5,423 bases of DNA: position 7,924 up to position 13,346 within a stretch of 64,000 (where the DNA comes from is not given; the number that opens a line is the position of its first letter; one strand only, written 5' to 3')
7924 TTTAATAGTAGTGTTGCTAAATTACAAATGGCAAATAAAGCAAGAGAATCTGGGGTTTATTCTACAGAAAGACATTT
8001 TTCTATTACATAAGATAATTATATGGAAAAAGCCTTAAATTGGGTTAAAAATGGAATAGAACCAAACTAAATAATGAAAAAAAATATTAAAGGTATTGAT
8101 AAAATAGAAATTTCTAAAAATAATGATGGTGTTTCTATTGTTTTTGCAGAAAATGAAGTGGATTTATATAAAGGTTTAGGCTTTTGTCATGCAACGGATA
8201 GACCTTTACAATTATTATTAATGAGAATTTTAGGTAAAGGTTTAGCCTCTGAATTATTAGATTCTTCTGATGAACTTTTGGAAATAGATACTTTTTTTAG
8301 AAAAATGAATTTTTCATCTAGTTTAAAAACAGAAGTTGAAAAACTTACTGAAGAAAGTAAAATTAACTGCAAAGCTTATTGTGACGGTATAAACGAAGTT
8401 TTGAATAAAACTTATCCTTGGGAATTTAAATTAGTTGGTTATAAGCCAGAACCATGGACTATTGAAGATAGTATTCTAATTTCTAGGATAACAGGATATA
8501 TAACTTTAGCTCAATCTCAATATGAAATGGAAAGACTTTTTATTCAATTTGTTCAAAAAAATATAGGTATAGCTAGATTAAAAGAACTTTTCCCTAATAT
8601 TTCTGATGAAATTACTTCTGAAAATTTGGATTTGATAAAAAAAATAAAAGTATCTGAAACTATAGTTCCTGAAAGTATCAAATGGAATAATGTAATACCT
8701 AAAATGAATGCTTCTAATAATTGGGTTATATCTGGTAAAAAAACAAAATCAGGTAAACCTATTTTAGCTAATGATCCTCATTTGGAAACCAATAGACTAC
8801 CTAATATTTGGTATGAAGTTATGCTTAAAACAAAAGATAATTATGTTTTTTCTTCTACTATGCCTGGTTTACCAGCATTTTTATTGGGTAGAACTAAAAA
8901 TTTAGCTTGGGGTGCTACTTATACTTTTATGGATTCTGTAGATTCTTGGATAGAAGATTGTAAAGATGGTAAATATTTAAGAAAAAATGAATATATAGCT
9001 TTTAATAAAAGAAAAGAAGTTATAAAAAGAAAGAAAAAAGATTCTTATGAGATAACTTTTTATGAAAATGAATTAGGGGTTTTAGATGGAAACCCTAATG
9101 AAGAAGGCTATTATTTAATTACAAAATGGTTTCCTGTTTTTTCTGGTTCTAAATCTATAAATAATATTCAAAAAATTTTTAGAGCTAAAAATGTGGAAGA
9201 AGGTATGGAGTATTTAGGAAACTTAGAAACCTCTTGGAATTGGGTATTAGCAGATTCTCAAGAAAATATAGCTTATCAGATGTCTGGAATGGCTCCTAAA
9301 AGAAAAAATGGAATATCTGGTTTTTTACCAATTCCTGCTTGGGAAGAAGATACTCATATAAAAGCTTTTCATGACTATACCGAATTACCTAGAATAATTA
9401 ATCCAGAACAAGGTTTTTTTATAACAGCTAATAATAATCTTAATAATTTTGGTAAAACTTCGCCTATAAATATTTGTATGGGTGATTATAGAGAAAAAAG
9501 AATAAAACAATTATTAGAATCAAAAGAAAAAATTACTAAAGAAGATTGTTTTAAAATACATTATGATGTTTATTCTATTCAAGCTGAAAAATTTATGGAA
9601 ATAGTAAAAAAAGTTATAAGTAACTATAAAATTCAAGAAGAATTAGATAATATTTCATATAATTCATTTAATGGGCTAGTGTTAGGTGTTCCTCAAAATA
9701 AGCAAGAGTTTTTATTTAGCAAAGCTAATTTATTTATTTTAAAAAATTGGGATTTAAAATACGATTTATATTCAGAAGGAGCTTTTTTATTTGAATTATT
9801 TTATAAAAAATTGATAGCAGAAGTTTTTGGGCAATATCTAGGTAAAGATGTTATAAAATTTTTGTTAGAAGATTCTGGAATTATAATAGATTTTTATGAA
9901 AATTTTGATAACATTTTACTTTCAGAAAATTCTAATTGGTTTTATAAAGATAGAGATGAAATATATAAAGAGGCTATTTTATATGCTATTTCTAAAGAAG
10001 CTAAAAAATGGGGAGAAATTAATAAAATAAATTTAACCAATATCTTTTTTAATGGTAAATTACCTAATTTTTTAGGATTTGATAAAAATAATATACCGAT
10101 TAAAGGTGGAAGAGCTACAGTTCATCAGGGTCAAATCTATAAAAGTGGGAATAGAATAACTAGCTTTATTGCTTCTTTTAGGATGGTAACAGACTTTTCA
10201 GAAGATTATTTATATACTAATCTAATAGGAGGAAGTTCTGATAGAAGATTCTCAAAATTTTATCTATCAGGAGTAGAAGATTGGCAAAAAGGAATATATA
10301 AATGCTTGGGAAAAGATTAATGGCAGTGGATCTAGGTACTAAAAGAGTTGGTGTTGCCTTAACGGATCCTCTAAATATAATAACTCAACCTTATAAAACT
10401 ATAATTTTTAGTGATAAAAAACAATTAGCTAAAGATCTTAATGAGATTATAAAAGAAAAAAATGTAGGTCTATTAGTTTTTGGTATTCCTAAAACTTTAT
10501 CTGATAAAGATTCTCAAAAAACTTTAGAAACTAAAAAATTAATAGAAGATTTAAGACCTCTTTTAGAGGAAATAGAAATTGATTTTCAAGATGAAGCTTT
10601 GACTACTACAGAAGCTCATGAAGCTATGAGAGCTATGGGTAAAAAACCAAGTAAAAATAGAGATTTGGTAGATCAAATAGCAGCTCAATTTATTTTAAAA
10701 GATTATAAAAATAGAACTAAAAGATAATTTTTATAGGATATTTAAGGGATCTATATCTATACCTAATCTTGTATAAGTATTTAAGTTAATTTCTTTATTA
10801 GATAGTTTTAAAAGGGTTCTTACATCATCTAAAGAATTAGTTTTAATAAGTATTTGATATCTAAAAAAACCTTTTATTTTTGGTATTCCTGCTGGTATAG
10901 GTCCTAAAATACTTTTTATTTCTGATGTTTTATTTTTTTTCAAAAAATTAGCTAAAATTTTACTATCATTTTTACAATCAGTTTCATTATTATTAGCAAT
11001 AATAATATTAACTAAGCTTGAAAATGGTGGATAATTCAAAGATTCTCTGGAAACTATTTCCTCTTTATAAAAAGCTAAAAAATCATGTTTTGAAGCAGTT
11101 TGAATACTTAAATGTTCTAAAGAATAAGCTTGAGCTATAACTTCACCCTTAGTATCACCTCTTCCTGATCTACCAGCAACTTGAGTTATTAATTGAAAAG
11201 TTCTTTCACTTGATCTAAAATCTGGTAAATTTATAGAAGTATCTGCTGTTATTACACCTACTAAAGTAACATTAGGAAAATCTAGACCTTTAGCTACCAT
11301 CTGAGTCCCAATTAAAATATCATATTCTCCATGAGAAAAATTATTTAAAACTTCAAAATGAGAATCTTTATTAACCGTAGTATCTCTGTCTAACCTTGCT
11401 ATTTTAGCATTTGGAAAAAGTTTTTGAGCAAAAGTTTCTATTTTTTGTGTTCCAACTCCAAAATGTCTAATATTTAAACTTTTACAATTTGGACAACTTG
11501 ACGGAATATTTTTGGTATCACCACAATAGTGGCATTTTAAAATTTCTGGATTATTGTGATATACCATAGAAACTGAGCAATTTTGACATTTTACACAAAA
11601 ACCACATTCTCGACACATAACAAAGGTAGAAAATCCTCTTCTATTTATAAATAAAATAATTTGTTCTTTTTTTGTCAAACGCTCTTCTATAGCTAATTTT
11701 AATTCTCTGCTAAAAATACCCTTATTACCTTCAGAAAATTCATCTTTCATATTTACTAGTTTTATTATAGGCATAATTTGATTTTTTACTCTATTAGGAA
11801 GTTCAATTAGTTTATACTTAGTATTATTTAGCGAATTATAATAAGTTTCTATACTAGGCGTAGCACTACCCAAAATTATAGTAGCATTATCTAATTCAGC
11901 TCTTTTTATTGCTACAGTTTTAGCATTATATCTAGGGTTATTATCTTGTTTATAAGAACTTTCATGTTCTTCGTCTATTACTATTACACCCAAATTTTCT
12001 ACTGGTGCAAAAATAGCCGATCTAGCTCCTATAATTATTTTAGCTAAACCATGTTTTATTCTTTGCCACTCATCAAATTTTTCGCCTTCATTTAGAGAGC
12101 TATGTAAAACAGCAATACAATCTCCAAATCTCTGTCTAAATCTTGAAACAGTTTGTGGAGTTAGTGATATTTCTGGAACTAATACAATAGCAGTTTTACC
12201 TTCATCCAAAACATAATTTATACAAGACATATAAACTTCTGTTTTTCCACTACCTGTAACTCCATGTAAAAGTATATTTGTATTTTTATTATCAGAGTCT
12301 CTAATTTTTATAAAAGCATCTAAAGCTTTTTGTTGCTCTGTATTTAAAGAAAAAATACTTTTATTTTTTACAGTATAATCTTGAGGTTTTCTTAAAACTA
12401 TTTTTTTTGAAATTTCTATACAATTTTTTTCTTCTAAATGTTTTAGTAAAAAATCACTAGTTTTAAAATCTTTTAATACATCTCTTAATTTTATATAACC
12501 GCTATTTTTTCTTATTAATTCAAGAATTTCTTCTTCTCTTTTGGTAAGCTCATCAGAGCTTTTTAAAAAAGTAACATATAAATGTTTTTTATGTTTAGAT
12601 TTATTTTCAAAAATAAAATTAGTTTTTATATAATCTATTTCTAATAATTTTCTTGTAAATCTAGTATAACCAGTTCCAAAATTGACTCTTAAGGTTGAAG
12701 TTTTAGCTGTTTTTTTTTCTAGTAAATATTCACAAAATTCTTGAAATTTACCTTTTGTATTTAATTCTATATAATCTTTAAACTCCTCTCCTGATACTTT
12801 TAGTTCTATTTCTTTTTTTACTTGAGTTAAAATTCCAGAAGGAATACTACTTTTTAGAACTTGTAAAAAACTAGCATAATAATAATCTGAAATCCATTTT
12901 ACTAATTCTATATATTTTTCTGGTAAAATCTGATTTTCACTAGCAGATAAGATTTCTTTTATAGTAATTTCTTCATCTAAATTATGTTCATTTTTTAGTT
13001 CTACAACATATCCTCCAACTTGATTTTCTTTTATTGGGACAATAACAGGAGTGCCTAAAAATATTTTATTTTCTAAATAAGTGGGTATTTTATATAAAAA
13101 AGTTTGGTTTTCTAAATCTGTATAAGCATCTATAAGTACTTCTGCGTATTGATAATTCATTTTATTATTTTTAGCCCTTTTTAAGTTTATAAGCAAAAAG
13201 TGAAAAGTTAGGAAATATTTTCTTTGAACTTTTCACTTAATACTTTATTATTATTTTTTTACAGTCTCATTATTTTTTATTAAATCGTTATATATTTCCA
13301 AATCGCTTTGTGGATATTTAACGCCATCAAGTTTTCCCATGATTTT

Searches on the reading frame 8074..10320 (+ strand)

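Call 54: search_protein_families(library=pfam, proteins=[window:8074-10320:+], max_evalue=0.00001)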
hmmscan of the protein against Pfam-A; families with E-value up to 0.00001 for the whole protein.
window:8074-10320:+ (748 aa): 1 family
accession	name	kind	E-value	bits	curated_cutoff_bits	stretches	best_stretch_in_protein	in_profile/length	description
PF01804.23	Penicil_amidase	-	2.8e-133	446.8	21.3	1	11-742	2-663/675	Penicillin amidase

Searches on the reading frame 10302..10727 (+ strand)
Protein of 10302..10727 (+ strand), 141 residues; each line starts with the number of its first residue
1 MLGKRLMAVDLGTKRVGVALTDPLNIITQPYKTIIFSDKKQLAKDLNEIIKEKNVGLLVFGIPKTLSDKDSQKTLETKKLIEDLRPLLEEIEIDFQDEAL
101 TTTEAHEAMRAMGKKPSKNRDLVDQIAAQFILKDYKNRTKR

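Call 54: search_protein_families(library=pfam, proteins=[window:10302-10727:+], max_evalue=0.00001)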
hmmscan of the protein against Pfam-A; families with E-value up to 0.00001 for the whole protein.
window:10302-10727:+ (141 aa): 1 family
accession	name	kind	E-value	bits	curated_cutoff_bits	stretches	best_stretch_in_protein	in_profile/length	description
PF03652.20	RuvX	-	2.8e-33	115.5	29.2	1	5-135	2-131/134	Holliday junction resolvase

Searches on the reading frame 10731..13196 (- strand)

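Call 54: search_protein_families(library=pfam, proteins=[window:10731-13196:-], max_evalue=0.00001)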
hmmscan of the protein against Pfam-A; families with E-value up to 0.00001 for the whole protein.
window:10731-13196:- (821 aa): 6 families
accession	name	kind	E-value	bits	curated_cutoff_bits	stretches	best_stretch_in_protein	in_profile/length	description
PF00270.35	DEAD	-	2.9e-21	76.4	26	1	288-451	4-163/167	DEAD/DEAH box helicase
PF04851.21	ResIII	-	2.8e-20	73.3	22.5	1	282-448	2-163/164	Type III restriction enzyme, res subunit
PF18074.6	PriA_C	-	2.3e-18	67.2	26.9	1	724-817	1-95/95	Primosomal protein N C-terminal domain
PF17764.6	PriA_3primeBD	-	1.5e-17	63.6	22.7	1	20-119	2-96/96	3'DNA-binding domain (3'BD)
PF00271.37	Helicase_C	-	6.3e-11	42.9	23.5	1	586-679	28-108/110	Helicase conserved C-terminal domain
PF18319.7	Zn_ribbon_PriA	-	1.1e-10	41.7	26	1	537-562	1-26/27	PriA DNA helicase Cys-rich region (CRR) domain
